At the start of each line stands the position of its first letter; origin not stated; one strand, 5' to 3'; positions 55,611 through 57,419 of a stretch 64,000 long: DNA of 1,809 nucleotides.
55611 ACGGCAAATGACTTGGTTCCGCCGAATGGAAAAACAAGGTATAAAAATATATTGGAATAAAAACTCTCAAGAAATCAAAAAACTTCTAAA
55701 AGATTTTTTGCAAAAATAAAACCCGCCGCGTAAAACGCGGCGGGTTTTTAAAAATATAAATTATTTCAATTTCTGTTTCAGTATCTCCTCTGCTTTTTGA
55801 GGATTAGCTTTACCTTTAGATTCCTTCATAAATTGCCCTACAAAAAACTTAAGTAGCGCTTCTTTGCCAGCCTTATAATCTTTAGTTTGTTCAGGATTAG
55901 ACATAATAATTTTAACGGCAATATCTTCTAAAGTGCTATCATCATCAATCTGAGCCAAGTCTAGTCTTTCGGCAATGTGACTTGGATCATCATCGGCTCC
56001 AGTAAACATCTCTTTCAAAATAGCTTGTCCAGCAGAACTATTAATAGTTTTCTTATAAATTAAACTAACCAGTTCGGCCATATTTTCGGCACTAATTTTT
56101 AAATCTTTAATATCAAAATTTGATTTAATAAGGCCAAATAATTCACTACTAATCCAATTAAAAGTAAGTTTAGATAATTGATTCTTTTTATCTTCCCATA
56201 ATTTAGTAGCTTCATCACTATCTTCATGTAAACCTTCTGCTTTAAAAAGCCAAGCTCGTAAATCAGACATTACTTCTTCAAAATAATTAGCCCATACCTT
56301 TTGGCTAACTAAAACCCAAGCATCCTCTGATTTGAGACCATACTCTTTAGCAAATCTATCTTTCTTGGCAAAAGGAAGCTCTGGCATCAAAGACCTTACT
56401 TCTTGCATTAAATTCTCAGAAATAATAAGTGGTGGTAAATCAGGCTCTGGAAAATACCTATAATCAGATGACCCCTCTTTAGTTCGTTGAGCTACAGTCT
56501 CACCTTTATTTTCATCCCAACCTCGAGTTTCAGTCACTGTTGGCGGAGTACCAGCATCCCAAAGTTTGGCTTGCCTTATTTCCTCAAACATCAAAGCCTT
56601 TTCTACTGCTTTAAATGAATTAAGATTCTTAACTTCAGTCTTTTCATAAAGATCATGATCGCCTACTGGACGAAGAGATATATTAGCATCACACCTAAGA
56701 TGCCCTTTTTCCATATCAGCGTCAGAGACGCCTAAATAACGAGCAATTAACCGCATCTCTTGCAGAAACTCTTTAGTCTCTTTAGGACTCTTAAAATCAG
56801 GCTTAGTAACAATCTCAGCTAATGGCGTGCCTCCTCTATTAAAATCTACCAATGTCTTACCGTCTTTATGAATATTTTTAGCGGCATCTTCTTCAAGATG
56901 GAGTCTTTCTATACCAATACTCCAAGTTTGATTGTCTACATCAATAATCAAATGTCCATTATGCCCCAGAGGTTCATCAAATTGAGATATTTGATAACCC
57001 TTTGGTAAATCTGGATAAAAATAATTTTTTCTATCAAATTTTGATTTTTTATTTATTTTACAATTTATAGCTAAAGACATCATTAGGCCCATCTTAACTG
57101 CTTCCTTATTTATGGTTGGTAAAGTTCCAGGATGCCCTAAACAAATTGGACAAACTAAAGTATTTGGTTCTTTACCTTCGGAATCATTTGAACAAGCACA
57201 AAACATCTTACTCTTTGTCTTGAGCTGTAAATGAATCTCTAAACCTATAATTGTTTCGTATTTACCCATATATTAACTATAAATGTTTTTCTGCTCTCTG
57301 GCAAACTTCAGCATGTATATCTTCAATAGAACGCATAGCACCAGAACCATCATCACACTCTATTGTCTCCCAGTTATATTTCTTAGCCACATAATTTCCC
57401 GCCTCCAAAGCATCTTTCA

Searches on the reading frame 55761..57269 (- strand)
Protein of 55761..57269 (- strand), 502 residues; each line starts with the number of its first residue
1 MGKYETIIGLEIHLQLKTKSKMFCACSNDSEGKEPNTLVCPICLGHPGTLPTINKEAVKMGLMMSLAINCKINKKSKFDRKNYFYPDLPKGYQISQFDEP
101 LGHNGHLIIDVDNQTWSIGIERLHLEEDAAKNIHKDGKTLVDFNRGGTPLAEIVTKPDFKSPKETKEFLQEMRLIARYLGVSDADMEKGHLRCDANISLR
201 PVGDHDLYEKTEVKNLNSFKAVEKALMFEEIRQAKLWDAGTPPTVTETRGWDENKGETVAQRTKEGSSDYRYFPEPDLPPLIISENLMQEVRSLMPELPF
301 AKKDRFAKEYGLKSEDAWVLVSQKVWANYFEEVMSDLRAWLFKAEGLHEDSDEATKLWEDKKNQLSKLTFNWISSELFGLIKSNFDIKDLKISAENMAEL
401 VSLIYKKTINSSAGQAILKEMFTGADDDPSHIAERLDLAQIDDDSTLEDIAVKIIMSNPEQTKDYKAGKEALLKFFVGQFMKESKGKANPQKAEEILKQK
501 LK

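Call 97: search_protein_families(library=pfam, proteins=[window:55761-57269:-], max_evalue=0.00001)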
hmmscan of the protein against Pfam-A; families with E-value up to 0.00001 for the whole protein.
window:55761-57269:- (502 aa): 2 families
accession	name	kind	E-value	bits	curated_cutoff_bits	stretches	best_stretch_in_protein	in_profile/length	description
PF02934.20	GatB_N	-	1.3e-117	392.3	23.4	1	7-288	2-276/277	GatB/GatE catalytic domain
PF02637.23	GatB_Yqey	-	1.6e-38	132.3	27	1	365-501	12-148/148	GatB domain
